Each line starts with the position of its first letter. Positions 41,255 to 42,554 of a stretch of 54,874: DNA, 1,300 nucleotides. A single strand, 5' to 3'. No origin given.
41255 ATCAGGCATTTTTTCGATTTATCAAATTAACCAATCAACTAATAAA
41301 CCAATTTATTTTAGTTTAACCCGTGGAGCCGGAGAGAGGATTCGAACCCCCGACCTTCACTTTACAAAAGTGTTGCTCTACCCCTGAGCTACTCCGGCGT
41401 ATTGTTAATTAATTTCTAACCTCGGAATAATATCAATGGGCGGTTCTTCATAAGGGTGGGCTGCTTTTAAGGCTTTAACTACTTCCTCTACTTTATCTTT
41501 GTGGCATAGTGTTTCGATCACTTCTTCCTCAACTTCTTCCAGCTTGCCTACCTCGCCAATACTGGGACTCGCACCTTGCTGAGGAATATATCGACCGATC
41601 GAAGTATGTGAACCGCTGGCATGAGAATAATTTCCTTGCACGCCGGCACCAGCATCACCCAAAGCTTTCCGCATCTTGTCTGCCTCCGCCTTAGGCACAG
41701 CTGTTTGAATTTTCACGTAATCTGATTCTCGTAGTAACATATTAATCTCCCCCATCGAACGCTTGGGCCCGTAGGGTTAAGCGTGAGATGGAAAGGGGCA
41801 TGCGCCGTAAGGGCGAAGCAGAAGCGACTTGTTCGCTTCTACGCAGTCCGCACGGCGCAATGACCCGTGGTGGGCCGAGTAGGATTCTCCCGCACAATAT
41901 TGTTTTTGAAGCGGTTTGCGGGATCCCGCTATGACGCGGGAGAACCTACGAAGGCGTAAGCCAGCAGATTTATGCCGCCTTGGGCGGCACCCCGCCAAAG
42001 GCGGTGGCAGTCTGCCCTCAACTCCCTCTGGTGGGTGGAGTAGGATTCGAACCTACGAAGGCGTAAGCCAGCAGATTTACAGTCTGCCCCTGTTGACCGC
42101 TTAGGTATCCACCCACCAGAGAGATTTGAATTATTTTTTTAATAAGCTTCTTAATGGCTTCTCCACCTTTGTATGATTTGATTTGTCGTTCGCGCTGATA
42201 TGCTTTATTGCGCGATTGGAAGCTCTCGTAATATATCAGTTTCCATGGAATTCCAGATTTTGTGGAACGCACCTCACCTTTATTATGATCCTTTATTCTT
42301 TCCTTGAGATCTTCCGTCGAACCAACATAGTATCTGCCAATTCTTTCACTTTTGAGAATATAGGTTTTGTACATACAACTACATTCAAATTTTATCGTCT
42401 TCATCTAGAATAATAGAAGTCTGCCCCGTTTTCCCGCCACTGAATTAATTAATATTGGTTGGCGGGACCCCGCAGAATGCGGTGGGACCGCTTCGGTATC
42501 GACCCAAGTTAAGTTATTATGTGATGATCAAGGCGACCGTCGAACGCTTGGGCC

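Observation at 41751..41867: Structured ~115-nt element family whose copies end exactly at the CCA end of tRNA genes (reference copy)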

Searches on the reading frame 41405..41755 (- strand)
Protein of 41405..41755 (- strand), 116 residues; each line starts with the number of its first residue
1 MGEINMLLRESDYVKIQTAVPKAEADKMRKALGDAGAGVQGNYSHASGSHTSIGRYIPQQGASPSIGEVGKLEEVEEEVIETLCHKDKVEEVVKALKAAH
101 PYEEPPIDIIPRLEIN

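Call 11: search_protein_families(library=pfam, proteins=[window:41405-41755:-])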
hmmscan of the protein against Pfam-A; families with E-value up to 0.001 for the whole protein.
window:41405-41755:- (116 aa): 0 families

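Call 22: find_homologous_proteins(query=window:41408-41740:-)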
Query seq(111 aa) (111 aa): 709 proteins with E <= 0.001 among 720 candidates; the best 120 are listed.
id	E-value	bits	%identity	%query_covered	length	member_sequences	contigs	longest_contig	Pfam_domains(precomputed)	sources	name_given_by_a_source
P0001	2.9e-65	235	100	100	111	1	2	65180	-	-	-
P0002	3.1e-57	209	89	99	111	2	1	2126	-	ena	-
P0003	8.7e-46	173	69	99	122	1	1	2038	-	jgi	-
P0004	1.2e-45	172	70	99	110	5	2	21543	-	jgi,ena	-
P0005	2.0e-45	171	72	98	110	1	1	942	-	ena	-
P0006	2.5e-45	171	70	98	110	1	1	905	-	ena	-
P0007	8.8e-45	169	70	98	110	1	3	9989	-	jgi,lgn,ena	-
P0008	1.1e-44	169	73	98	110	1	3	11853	-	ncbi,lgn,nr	ncbi:hypothetical protein KKG41_02610 [Patescibacteria group bacterium]|nr:hypothetical protein [Pat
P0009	6.5e-44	167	67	98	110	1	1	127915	-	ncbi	-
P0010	6.9e-44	166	68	98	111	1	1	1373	-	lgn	-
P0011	2.1e-43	165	68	97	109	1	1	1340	-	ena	-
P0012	3.3e-43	164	67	98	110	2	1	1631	-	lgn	-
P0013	4.1e-43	164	68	99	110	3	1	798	-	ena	-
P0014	4.2e-43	164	68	98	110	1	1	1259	-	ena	-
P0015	4.5e-43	164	70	98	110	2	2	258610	-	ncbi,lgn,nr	ncbi:MAG: hypothetical protein PHI73_01975 [Patescibacteria group bacterium]|nr:hypothetical protein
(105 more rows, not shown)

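Call 23: find_encoding_contigs(protein=P0001, flank=10000, max_places=6)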
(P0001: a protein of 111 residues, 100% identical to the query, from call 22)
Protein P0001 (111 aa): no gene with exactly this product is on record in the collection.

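Call 24: find_encoding_contigs(protein=P0002, flank=5000)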
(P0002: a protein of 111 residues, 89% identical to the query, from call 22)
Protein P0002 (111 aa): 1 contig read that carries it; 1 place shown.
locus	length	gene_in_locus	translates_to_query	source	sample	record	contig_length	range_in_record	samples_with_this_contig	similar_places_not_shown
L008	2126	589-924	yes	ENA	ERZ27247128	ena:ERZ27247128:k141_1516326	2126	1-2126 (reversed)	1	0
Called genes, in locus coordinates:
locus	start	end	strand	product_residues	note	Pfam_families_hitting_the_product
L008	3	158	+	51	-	?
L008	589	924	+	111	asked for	-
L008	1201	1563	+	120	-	PF05635:23S_rRNA_IVP, PF22296:bAvd (weak)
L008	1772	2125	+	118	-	?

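Call 25: find_encoding_contigs(protein=P0004, flank=5000)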
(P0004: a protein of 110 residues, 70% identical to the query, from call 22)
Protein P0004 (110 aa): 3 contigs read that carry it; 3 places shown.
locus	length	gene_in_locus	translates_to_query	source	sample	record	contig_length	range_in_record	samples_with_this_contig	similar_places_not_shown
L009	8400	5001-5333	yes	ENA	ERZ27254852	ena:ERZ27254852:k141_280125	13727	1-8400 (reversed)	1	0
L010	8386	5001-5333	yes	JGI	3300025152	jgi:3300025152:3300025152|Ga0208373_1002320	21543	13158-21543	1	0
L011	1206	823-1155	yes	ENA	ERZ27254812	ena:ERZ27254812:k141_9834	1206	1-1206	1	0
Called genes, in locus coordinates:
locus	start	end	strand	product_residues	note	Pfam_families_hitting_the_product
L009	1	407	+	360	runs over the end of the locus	PF03235:GmrSD_N, PF01844:HNH, PF14279:HNH_5 (weak)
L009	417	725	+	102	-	-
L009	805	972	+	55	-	PF04014:MazE_antitoxin (weak)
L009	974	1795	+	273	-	PF12705:PDDEXK_1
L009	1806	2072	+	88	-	-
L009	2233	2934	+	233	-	PF02223:Thymidylate_kin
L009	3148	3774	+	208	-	PF01966:HD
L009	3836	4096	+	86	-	-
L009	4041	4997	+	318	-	PF02518:HATPase_c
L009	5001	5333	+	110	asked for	-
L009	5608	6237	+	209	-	PF00005:ABC_tran, PF13304:AAA_21 (faint)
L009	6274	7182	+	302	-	PF18075:FtsX_ECD, PF02687:FtsX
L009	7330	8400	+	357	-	?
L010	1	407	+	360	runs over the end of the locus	PF03235:GmrSD_N, PF01844:HNH, PF14279:HNH_5 (weak)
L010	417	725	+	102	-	-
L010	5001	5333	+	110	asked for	-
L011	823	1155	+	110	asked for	-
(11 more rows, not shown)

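Call 65: find_encoding_contigs(protein=P0008, flank=4000, max_places=4)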
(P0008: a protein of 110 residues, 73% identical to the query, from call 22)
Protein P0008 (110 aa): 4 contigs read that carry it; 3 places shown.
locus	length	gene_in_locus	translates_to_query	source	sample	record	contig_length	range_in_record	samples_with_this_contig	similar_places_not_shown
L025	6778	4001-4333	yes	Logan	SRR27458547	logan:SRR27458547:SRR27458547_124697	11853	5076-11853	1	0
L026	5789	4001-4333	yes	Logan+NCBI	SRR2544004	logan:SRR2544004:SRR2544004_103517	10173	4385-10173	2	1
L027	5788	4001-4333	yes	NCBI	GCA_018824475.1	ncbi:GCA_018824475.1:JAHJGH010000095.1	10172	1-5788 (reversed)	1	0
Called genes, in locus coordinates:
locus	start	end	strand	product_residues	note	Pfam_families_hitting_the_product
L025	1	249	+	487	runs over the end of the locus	PF01943:Polysacc_synt, PF13440:Polysacc_synt_3, PF03023:MurJ, PF01554:MatE (weak)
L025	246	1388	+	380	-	PF13439:Glyco_transf_4, PF13579:Glyco_trans_4_4, PF20706:GT4-conflict, PF02350:Epimerase_2 (weak), PF00534:Glycos_transf_1, PF13692:Glyco_trans_1_4, PF13524:Glyco_trans_1_2 (weak)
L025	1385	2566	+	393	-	PF00534:Glycos_transf_1, PF13692:Glyco_trans_1_4, PF13524:Glyco_trans_1_2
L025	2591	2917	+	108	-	PF00391:PEP-utilizers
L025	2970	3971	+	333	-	-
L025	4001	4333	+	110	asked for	-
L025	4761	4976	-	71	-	-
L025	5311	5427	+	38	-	-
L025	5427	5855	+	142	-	-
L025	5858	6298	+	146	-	PF25056:DUF7793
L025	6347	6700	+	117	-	PF05635:23S_rRNA_IVP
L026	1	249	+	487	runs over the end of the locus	PF01943:Polysacc_synt, PF13440:Polysacc_synt_3, PF03023:MurJ, PF01554:MatE (weak)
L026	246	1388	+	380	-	PF13439:Glyco_transf_4, PF13579:Glyco_trans_4_4, PF20706:GT4-conflict, PF02350:Epimerase_2 (weak), PF00534:Glycos_transf_1, PF13692:Glyco_trans_1_4, PF13524:Glyco_trans_1_2 (weak)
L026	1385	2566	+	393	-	PF00534:Glycos_transf_1, PF13692:Glyco_trans_1_4, PF13524:Glyco_trans_1_2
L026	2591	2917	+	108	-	PF00391:PEP-utilizers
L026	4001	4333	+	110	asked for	-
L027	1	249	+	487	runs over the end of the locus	PF01943:Polysacc_synt, PF13440:Polysacc_synt_3, PF03023:MurJ, PF01554:MatE (weak)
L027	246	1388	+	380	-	PF13439:Glyco_transf_4, PF13579:Glyco_trans_4_4, PF20706:GT4-conflict, PF02350:Epimerase_2 (weak), PF00534:Glycos_transf_1, PF13692:Glyco_trans_1_4, PF13524:Glyco_trans_1_2 (weak)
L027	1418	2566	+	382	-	PF00534:Glycos_transf_1, PF13692:Glyco_trans_1_4, PF13524:Glyco_trans_1_2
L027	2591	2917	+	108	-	PF00391:PEP-utilizers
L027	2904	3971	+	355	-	-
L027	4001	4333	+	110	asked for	-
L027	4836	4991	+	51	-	PF00471:Ribosomal_L33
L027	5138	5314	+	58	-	PF05635:23S_rRNA_IVP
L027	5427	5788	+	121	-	?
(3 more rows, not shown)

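Call 66: find_encoding_contigs(protein=P0003, flank=4000, max_places=4)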
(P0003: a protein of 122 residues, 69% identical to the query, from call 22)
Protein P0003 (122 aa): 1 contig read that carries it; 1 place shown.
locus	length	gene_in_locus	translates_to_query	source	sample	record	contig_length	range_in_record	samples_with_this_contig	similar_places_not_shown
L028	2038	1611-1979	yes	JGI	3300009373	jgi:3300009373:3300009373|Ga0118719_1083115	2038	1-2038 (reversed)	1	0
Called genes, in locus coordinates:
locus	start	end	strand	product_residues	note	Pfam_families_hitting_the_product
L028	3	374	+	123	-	?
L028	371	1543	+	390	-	PF00534:Glycos_transf_1, PF13692:Glyco_trans_1_4, PF13524:Glyco_trans_1_2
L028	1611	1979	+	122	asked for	-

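Call 79: find_encoding_contigs(protein=P0015, flank=10000, max_places=3)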
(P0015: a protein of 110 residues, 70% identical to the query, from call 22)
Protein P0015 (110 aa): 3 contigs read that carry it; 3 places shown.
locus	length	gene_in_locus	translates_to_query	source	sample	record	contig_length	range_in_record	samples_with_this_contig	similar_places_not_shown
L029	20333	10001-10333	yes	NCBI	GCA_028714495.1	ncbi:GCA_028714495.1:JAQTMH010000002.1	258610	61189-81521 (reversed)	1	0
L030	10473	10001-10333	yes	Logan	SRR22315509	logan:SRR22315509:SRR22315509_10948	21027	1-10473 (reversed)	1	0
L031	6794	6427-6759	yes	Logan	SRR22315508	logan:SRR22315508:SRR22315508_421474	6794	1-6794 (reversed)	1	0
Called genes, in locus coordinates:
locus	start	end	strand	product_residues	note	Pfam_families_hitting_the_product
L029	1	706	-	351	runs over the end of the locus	PF12698:ABC2_membrane_3, PF01061:ABC2_membrane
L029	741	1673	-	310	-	PF00005:ABC_tran, PF13175:AAA_15 (faint), PF13304:AAA_21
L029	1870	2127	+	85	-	PF01176:eIF-1a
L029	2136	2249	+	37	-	PF00444:Ribosomal_L36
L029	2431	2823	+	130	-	PF00416:Ribosomal_S13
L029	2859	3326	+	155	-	PF00411:Ribosomal_S11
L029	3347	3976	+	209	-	PF00163:Ribosomal_S4, PF01479:S4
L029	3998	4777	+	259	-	PF01193:RNA_pol_L, PF01000:RNA_pol_A_bac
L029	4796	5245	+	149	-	PF01196:Ribosomal_L17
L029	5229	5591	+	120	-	PF00572:Ribosomal_L13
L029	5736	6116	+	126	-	PF00380:Ribosomal_S9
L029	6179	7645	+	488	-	PF01943:Polysacc_synt, PF13440:Polysacc_synt_3, PF01554:MatE (weak)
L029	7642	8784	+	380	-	PF13439:Glyco_transf_4, PF13579:Glyco_trans_4_4, PF13477:Glyco_trans_4_2 (weak), PF20706:GT4-conflict, PF00534:Glycos_transf_1, PF13692:Glyco_trans_1_4, PF13524:Glyco_trans_1_2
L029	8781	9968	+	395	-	PF00534:Glycos_transf_1, PF13692:Glyco_trans_1_4, PF13524:Glyco_trans_1_2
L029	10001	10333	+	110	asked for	-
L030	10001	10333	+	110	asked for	-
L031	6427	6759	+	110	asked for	-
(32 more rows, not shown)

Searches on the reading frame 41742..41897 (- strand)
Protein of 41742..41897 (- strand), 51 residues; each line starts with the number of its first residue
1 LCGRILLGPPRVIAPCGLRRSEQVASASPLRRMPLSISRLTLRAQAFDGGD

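Call 90: search_protein_families(library=pfam, proteins=[window:41742-41897:-], max_evalue=0.01)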
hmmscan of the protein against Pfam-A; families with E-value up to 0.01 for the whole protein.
window:41742-41897:- (51 aa): 0 families

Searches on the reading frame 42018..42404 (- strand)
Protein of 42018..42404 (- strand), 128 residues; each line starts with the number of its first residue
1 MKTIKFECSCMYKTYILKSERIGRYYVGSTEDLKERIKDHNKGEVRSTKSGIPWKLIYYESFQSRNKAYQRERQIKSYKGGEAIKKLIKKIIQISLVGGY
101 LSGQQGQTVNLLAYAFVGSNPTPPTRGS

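Call 11: search_protein_families(library=pfam, proteins=[window:42018-42404:-])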
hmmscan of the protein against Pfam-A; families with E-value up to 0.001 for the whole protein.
window:42018-42404:- (128 aa): 2 families
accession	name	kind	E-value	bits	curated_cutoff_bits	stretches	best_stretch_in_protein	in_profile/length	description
PF01541.30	GIY-YIG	-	1.5e-15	57.7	22.6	1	12-77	2-70/78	GIY-YIG catalytic domain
PF10544.15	T5orf172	-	0.00067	20.6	20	1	15-76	4-64/101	T5orf172 domain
